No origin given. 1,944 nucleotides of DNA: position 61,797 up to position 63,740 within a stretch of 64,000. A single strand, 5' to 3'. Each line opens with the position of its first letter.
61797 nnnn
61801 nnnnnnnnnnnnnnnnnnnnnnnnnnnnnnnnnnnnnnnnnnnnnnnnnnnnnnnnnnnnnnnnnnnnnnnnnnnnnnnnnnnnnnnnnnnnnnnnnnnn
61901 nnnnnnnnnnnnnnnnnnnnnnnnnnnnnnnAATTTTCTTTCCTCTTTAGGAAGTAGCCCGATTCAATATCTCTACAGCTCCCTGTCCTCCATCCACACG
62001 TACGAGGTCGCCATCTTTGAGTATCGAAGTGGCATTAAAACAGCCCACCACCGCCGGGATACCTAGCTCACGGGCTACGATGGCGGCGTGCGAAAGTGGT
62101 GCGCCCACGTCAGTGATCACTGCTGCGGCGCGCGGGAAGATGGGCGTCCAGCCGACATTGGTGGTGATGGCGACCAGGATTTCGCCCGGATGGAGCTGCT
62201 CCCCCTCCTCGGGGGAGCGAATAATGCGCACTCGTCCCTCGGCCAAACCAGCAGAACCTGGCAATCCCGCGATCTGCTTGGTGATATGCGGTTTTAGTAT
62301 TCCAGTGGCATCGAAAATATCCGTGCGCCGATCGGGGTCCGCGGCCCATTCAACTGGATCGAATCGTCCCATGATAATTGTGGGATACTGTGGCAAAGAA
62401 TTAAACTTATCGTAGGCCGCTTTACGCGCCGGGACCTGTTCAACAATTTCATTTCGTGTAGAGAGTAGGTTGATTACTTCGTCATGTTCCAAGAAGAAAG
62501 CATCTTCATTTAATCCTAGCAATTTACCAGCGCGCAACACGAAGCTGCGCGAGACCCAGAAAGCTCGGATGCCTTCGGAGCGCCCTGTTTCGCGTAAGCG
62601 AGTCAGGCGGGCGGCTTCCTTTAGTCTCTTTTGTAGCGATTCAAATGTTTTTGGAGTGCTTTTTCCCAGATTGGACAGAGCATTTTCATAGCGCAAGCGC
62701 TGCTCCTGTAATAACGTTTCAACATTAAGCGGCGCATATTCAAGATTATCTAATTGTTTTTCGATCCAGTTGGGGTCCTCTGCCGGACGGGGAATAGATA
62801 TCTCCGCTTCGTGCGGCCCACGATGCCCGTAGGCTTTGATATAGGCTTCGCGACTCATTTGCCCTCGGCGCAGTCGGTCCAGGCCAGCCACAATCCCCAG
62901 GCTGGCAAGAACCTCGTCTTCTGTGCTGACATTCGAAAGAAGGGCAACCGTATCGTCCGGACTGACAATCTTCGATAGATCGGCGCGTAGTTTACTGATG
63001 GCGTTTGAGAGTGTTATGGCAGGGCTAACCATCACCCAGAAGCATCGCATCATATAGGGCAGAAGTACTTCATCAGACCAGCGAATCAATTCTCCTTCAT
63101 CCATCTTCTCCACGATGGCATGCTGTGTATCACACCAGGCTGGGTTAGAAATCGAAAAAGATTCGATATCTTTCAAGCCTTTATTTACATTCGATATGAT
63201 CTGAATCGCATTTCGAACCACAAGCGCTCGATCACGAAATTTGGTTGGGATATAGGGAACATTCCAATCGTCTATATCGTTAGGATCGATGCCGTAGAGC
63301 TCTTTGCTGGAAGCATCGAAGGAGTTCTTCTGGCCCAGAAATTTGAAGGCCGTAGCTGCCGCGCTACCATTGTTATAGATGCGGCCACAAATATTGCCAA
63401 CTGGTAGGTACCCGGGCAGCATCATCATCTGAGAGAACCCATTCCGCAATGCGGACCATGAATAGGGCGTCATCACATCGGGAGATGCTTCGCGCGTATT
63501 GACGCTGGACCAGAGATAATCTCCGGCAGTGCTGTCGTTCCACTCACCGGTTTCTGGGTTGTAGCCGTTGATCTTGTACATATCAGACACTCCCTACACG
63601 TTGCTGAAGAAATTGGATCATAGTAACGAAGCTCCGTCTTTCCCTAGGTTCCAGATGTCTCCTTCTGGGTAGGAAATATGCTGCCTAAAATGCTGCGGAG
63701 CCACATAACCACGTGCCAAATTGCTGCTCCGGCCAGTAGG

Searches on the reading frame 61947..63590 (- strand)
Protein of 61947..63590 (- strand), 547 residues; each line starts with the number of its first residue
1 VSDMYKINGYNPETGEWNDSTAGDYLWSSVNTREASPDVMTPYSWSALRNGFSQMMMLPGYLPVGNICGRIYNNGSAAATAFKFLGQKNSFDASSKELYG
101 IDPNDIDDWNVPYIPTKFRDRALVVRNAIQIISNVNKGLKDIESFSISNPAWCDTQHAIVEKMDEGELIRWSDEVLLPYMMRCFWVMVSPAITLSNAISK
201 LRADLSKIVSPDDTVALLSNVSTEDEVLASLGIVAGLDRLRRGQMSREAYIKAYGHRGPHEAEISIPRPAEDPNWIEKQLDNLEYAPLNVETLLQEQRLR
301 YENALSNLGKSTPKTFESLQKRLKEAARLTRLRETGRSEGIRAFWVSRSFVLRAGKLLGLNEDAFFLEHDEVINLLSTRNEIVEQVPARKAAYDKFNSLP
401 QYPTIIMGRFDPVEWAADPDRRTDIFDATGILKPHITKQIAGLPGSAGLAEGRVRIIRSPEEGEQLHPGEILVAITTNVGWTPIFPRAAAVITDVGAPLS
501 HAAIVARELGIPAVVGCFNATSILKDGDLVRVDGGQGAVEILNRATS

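Call 66: search_protein_families(library=pfam, proteins=[window:61947-63590:-], max_evalue=0.0001)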
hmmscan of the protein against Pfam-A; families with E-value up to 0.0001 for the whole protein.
window:61947-63590:- (547 aa): 1 family
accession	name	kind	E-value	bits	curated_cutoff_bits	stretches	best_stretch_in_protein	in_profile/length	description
PF00391.29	PEP-utilizers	-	5.4e-25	87.2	23.1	1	467-537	2-72/72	PEP-utilising enzyme, mobile domain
